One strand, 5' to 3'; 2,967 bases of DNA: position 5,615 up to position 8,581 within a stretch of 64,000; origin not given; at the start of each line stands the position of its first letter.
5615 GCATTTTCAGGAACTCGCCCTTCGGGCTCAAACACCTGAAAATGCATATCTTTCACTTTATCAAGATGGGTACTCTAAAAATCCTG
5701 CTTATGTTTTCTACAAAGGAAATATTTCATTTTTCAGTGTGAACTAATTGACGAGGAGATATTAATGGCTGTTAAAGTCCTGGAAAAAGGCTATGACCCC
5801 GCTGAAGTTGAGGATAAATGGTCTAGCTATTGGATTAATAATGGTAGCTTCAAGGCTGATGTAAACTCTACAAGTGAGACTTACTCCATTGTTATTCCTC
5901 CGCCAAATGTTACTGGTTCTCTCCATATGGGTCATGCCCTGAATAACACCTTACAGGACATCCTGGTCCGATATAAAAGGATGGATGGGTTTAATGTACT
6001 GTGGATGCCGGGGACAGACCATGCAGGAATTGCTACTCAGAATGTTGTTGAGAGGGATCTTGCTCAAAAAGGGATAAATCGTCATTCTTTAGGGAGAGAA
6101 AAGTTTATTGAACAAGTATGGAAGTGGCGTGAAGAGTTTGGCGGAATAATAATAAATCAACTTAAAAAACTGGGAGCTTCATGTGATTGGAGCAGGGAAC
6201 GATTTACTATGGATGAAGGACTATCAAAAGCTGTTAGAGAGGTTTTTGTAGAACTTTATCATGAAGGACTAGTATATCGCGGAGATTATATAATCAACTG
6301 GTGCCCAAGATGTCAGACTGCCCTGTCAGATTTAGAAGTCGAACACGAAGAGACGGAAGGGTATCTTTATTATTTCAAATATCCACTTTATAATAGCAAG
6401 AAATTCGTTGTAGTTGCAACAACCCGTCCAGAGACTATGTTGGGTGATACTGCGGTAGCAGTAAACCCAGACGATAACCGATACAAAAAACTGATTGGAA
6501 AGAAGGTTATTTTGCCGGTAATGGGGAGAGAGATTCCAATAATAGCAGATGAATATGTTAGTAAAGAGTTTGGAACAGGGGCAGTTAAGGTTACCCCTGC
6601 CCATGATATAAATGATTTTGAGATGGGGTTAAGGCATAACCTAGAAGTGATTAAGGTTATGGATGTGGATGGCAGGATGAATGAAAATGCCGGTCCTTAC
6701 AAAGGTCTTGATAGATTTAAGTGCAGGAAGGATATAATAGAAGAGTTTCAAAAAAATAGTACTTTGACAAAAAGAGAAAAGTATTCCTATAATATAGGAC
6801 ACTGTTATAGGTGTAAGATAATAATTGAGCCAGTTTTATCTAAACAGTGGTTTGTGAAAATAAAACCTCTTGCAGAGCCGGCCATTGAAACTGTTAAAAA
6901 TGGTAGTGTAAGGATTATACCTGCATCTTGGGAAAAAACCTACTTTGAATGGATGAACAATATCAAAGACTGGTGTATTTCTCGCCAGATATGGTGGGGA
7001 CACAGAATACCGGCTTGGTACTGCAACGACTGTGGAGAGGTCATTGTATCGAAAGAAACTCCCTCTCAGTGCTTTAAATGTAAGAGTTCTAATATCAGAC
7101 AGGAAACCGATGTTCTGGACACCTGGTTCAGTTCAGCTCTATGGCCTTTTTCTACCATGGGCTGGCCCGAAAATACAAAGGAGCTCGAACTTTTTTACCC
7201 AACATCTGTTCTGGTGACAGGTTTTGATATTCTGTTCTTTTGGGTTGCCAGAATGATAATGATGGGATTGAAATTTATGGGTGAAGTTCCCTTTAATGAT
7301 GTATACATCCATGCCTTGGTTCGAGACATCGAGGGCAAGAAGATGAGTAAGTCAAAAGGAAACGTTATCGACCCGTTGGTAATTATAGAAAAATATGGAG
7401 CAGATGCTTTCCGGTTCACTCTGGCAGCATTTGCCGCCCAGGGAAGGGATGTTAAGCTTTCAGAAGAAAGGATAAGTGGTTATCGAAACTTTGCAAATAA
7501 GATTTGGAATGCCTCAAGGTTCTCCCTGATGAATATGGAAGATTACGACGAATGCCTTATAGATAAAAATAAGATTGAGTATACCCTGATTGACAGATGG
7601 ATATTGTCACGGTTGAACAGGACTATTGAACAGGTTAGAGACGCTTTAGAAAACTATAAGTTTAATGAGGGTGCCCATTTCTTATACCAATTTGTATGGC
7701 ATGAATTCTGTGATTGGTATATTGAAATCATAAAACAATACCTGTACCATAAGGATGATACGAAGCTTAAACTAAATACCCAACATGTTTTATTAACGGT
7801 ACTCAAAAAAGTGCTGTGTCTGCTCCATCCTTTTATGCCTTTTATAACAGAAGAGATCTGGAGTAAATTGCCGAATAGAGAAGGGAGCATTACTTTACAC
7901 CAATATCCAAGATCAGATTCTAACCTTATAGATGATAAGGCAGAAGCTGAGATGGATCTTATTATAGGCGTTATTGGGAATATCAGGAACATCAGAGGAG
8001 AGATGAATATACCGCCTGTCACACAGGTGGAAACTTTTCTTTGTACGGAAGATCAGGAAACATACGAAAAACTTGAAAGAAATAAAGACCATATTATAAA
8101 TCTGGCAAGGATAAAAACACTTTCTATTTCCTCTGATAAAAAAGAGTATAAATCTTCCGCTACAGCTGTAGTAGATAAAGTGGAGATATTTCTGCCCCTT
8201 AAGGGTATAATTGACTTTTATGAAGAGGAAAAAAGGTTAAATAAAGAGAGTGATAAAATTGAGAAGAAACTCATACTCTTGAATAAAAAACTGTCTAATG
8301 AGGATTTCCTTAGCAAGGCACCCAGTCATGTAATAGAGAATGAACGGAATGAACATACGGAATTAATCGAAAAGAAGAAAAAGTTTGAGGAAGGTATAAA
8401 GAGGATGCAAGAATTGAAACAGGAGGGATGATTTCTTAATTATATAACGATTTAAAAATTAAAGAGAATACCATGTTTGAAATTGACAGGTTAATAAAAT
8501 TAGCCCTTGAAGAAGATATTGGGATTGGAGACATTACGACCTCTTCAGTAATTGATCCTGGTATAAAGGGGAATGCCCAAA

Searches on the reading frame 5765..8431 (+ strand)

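Call 40: search_protein_families(library=ncbifam, proteins=[window:5765-8431:+], max_evalue=1e-10)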
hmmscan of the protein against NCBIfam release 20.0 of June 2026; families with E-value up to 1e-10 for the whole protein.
window:5765-8431:+ (888 aa): 16 families
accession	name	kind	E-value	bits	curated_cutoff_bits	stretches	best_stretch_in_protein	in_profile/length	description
NF004349.1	PRK05729.1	equivalog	0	1314.2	704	1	7-876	1-858/860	valine--tRNA ligase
NF011492.0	PRK14900.1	equivalog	0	1283.2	1783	1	6-881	9-893/1044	valine--tRNA ligase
TIGR00422.1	valS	equivalog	0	1219.4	612.1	1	7-862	2-860/863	valine--tRNA ligase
NF009687.0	PRK13208.1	equivalog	1.7e-204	681.4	738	1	5-797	5-797/801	valine--tRNA ligase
TIGR00392.1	ileS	equivalog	2.7e-138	462.6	621.4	2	258-757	312-846/861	isoleucine--tRNA ligase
NF000540.1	alt_ValS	exception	1.5e-112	377.2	900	1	14-785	8-825/827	valine--tRNA ligase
NF008957.0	PRK12300.1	subfamily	9e-85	285.4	677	2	512-836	613-915/946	leucine--tRNA ligase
NF000258.1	MupB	exception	1.1e-76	258.6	1900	3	435-795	498-855/1033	mupirocin-resistant isoleucine--tRNA ligase MupB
NF040702.1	ileS_w_GNAT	exception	4.4e-75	253.1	1999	2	253-739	489-993/1100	isoleucine--tRNA ligase, N-acetyltransferase domain-containing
NF000257.1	MupA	exception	1.4e-72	244.9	1900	3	435-746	494-803/1024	mupirocin-resistant isoleucine--tRNA ligase MupA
TIGR00395.1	leuS_arch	equivalog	5.7e-70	236.4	648.5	2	14-238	2-235/938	leucine--tRNA ligase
TIGR00396.1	leuS_bact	equivalog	3.6e-66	223.9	548.4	2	10-193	1-168/843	leucine--tRNA ligase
NF008900.0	PRK12267.1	equivalog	5.3e-36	124.3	598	1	450-705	224-479/648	methionine--tRNA ligase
TIGR00398.1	metG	equivalog_domain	2.6e-33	115.6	336.35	1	347-711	169-510/530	methionine--tRNA ligase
NF001100.0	PRK00133.1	equivalog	3.3e-24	85.4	587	1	359-709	187-509/676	methionine--tRNA ligase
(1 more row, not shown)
